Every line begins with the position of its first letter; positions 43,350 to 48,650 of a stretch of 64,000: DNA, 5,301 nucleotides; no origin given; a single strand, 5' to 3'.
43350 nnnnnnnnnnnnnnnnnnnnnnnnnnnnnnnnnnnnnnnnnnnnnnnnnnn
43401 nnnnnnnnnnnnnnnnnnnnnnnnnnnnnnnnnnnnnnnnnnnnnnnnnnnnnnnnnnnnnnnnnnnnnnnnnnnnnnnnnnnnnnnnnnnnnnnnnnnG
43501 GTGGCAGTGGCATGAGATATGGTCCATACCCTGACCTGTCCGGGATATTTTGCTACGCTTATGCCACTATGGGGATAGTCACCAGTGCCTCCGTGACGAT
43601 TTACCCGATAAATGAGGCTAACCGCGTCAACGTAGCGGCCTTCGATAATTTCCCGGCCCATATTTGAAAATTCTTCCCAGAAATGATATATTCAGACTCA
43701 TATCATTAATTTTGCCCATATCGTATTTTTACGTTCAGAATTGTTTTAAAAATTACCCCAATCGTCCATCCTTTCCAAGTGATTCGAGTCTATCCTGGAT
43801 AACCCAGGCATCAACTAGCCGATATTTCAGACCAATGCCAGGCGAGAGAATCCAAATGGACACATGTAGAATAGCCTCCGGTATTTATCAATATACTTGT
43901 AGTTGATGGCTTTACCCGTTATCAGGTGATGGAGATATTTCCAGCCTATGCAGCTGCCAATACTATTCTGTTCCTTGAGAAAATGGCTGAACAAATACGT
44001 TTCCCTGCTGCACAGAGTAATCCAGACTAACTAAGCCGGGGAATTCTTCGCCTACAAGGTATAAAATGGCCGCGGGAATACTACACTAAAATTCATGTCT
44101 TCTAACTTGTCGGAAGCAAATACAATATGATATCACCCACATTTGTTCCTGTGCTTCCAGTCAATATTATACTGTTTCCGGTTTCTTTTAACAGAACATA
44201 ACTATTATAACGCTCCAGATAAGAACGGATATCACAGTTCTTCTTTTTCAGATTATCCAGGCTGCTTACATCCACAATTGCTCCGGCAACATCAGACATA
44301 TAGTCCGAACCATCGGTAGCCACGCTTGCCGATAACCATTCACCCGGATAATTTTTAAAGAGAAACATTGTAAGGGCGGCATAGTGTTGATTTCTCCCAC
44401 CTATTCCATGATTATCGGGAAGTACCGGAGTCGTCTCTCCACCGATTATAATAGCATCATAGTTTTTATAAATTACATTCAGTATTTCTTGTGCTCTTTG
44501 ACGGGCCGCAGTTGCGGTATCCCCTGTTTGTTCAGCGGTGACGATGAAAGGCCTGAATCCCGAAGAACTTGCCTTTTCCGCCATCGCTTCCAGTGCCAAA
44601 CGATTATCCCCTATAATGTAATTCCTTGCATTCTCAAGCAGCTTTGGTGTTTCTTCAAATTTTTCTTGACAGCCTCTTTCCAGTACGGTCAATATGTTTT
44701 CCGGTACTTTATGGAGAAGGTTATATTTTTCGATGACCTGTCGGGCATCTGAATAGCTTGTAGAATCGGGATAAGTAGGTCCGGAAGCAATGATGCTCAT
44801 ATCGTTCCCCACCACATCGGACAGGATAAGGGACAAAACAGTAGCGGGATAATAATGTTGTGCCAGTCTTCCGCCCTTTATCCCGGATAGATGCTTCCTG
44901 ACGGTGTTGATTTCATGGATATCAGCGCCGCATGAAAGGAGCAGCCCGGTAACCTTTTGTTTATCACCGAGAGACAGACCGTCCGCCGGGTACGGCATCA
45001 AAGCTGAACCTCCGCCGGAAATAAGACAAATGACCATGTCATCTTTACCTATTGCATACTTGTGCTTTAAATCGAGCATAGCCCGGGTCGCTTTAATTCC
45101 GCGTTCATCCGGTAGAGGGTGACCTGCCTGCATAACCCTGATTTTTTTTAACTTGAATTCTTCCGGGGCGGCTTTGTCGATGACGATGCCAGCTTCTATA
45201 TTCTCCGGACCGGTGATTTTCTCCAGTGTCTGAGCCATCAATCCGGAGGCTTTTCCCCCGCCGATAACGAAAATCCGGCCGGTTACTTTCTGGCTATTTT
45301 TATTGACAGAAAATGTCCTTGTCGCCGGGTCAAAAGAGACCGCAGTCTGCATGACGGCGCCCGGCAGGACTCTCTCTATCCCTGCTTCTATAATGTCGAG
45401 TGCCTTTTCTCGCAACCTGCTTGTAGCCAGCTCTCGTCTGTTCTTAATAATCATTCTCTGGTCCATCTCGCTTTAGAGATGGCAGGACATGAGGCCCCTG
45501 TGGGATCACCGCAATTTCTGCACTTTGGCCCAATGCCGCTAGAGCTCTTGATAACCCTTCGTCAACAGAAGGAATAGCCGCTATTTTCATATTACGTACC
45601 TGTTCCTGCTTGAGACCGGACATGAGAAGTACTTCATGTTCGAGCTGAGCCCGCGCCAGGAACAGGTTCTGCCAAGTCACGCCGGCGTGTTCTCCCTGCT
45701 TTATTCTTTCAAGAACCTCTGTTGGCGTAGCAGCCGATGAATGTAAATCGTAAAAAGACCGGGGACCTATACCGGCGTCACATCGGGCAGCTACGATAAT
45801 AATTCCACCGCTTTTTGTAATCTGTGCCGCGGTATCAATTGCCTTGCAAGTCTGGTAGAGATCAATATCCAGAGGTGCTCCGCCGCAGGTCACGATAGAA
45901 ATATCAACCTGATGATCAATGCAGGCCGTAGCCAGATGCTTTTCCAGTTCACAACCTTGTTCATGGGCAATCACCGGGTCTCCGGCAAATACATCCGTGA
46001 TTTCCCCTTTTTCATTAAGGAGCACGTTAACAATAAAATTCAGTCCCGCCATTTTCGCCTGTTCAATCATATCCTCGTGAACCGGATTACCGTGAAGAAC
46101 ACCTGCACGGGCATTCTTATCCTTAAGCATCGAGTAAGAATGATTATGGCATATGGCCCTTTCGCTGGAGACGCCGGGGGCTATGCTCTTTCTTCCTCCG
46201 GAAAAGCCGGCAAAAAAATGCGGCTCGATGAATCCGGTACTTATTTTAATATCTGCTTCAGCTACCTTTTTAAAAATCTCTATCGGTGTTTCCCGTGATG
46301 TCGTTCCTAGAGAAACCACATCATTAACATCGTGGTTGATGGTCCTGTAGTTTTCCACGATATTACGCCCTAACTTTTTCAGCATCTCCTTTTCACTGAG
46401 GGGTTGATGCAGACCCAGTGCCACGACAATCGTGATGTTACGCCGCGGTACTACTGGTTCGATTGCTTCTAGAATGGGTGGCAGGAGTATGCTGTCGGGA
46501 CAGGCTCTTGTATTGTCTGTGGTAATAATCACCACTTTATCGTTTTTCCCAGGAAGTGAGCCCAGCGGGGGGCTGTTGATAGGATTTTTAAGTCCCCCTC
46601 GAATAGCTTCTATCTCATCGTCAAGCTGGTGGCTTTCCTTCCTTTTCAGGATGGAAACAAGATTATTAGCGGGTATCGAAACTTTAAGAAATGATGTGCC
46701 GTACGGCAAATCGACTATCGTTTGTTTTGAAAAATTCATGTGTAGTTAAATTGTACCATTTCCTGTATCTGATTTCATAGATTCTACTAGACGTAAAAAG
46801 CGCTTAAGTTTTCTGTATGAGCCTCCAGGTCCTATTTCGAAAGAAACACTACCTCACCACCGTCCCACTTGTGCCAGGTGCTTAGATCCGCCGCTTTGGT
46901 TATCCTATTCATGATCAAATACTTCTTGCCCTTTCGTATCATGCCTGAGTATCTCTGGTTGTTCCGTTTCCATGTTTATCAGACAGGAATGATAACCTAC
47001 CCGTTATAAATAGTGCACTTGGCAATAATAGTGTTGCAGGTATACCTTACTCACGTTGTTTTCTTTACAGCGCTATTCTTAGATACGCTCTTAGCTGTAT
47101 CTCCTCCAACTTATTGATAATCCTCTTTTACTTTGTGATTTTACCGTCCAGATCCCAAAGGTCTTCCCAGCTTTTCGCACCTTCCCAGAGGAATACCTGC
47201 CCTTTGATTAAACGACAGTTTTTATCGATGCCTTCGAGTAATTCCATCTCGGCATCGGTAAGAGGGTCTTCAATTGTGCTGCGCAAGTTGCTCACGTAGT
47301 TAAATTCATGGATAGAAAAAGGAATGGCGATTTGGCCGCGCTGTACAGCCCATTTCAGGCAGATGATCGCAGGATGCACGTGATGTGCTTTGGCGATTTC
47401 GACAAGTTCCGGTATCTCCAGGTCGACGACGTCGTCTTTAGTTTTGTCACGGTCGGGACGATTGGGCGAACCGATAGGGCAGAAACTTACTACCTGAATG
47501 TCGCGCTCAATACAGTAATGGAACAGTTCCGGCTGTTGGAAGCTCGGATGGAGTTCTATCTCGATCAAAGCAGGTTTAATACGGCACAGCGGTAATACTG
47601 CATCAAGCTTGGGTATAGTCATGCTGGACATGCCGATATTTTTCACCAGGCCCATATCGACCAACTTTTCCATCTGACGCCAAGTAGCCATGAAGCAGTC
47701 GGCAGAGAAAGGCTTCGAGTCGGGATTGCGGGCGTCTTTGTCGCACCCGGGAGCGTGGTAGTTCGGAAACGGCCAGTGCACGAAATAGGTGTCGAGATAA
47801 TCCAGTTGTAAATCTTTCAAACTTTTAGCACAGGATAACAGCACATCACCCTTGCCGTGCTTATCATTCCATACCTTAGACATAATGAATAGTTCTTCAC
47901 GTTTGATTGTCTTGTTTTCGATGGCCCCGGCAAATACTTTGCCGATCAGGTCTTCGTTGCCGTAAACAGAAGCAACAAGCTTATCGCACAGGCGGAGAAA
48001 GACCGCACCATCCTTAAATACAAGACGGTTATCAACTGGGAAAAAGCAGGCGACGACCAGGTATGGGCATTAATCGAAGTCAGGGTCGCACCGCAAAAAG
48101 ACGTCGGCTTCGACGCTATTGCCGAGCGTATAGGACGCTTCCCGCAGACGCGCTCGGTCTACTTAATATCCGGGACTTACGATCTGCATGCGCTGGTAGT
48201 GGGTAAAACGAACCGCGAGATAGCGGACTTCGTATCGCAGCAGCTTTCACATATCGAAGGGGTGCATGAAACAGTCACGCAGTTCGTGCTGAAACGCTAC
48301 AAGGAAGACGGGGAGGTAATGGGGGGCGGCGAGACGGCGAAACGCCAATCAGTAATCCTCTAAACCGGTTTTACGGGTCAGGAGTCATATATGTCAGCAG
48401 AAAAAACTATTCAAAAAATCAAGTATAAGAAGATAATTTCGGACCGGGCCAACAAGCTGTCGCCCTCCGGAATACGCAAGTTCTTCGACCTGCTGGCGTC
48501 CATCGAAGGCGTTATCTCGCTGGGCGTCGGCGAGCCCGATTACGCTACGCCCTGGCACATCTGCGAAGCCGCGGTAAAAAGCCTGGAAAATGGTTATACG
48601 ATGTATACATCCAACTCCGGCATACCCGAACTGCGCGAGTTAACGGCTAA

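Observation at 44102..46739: LarA-like nickel-pincer racemase translationally overlapped with a MOFRL glycerate kinase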

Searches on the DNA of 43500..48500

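Call 53: search_rna_families(source=window, start=43500, end=48500, threshold=evalue, max_evalue=1)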
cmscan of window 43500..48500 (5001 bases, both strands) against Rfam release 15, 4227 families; matches with E-value up to 1: 0.
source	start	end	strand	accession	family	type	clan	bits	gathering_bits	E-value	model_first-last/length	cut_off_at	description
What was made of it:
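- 46740..47127 (-): 388-nt region upstream of the racemase gene, retained with the pair; presumed promoter region (inferred). No Rfam match (call 53).
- Tried and rejected: No Rfam match at E <= 1 in 43500..48500 (call 53).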

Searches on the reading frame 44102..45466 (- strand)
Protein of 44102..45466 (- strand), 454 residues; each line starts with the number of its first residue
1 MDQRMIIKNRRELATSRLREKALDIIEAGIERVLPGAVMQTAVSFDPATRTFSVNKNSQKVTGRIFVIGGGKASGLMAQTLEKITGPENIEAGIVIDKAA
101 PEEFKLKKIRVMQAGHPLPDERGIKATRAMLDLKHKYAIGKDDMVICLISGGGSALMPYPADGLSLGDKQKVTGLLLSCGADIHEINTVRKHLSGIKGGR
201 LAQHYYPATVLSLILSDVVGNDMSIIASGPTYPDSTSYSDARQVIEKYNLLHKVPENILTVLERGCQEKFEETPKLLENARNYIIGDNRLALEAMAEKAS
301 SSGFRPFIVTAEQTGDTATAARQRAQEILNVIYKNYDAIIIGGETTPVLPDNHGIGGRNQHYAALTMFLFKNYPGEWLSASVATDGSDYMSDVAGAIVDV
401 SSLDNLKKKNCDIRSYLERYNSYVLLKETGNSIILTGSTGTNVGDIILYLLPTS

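Call 3: search_protein_families(library=pfam, proteins=[window:44102-45466:-])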
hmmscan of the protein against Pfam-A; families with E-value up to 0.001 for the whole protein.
window:44102-45466:- (454 aa): 2 families
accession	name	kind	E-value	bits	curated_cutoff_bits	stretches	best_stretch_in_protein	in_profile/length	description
PF13660.11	DUF4147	-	3.1e-79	266.2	23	1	22-263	2-234/234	Domain of unknown function (DUF4147)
PF05161.18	MOFRL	-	5.1e-23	81.7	28.3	1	338-445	2-106/106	MOFRL family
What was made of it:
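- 44102..45466 (-): Class II (MOFRL) glycerate kinase, 454 aa by longest ORF; probable true start is the ATG at 45454 (450 aa). Pfam DUF4147 + MOFRL (call 3).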

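Call 4: search_protein_families(library=ncbifam, proteins=[window:44102-45466:-])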
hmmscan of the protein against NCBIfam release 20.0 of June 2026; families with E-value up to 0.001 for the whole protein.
window:44102-45466:- (454 aa): 2 families
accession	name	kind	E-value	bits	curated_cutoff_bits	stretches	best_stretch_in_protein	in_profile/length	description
NF041176.1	GlyK_Thmprot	equivalog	2.4e-67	228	550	1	55-447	28-392/397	glycerate 2-kinase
NF040791.1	gly_kin_Thpl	equivalog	6.8e-64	216.6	670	1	7-448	2-409/410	glycerate 2-kinase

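Call 38: search_solved_structures(query=window:44102-45466:-, show_alignments=1)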
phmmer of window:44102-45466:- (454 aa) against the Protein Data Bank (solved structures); distinct sequences matched with E-value up to 0.001: 2.
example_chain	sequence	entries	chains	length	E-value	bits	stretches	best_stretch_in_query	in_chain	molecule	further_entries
1x3l_A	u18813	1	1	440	8.2e-78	265.5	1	22-451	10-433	hypothetical protein PH0495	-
2b8n_A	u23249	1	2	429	1.7e-72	248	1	63-451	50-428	glycerate kinase, putative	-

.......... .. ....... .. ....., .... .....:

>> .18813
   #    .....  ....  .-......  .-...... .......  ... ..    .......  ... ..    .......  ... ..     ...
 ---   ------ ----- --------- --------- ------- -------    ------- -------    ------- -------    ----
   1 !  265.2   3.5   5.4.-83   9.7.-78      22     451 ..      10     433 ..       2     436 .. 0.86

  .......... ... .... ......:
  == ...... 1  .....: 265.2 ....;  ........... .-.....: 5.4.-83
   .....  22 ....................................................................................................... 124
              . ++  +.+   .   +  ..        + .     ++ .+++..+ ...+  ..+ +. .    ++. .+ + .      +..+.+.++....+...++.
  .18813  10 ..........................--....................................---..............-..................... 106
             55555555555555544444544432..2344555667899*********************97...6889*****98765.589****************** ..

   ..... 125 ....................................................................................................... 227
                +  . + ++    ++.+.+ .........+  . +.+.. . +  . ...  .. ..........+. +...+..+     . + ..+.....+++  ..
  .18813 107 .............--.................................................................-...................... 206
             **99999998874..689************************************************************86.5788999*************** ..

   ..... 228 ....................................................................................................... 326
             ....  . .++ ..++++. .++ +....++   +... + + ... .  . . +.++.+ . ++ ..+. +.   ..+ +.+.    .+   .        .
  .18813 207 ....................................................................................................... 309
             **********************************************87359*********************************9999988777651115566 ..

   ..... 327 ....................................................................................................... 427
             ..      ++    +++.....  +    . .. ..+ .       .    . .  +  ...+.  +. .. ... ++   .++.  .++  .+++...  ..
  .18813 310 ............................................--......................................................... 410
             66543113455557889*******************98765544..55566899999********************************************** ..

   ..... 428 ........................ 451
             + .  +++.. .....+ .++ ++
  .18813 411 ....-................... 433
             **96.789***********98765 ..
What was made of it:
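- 44102..45466 (-): PDB matches: PH0495 1x3l 8.2e-78, TM1585 2b8n 1.7e-72 (call 38).
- On Class II glycerate kinase (MOFRL family): Aligns over residues 22-451 with PH0495 (call 38).
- Closest known: Class II. Same: E-values are 8e-78 and 2e-72 to the two solved structures (calls 3, 38).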
